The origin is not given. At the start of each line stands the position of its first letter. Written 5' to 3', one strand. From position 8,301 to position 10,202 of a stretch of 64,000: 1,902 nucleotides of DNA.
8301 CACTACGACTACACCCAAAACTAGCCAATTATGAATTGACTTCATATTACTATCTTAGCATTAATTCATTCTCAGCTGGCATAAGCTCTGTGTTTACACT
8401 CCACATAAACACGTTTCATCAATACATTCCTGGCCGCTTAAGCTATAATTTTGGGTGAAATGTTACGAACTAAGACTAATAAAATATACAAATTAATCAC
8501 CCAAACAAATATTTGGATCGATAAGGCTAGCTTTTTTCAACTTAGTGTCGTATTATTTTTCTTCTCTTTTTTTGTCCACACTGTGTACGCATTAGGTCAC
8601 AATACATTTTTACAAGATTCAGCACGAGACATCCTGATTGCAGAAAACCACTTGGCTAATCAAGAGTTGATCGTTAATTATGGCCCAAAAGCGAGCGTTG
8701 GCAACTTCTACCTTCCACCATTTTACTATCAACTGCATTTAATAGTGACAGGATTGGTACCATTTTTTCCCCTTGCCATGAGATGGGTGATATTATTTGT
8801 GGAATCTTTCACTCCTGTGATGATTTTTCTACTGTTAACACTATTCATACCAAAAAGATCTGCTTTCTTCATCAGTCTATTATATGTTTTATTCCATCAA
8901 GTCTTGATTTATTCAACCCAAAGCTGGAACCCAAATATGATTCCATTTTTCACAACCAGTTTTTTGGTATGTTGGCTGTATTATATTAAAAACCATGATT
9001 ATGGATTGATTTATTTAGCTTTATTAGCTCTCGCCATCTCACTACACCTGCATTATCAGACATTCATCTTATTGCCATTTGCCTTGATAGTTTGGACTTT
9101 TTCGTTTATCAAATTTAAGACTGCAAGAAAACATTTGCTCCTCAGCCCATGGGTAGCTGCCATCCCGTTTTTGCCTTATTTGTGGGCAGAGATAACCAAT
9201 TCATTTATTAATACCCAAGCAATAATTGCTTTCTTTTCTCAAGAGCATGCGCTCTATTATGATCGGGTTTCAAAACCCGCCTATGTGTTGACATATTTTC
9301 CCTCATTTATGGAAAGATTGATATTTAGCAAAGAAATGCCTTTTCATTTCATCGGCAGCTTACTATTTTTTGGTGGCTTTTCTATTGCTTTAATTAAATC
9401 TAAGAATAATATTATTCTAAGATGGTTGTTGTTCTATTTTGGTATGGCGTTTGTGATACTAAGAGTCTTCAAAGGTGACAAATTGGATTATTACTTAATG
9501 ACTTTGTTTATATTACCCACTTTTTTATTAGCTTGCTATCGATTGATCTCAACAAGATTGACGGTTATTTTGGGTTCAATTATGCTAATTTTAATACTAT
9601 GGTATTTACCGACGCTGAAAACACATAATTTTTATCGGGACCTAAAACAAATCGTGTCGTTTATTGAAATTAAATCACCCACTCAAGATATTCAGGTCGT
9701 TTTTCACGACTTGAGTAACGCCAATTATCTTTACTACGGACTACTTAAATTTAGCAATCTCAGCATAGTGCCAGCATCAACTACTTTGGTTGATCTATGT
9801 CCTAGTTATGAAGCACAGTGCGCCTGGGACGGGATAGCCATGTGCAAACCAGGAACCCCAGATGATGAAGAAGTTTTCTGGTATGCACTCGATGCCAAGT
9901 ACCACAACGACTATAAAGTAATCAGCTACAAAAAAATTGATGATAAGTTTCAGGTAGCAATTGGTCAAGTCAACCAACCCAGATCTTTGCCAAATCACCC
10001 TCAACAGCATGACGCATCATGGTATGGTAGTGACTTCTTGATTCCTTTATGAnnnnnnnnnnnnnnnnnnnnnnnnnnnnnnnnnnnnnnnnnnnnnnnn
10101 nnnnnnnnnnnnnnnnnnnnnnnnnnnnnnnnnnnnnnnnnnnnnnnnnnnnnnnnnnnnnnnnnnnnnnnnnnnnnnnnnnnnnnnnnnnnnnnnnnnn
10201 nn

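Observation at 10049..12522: CsbB/YfhO-like two-gene module: GT-C gene translationally coupled to a polyprenol-phosphate sugar synthase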

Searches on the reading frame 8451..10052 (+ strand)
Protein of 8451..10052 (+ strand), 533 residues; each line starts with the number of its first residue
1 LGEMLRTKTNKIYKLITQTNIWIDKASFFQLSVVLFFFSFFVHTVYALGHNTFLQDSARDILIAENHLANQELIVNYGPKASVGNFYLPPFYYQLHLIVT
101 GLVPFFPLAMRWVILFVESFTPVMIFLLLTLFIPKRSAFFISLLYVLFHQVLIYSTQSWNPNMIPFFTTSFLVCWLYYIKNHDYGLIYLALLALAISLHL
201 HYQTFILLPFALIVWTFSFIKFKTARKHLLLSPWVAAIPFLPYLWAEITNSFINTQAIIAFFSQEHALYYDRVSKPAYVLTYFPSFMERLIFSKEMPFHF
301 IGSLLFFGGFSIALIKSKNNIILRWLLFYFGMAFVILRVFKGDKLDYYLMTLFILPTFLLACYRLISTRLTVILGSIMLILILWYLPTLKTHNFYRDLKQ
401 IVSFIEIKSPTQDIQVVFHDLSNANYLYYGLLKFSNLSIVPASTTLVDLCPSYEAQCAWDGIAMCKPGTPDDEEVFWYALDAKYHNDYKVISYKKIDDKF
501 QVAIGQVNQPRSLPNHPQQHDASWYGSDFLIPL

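Call 5: search_protein_families(library=pfam, proteins=[window:8451-10052:+], max_evalue=0.01)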
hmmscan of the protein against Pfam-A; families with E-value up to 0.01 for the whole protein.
window:8451-10052:+ (533 aa): 0 families

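Call 6: search_protein_families(library=pfam, proteins=[window:8451-10052:+], max_evalue=10)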
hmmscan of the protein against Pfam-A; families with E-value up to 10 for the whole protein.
window:8451-10052:+ (533 aa): 1 family
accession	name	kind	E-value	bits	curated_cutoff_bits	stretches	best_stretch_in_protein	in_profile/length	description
PF01361.26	Tautomerase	-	0.28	11.6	22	1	408-431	32-55/60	Tautomerase enzyme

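Call 7: search_protein_families(library=ncbifam, proteins=[window:8451-10052:+], max_evalue=1)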
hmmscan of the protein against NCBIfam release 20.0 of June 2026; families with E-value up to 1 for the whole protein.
window:8451-10052:+ (533 aa): 0 families
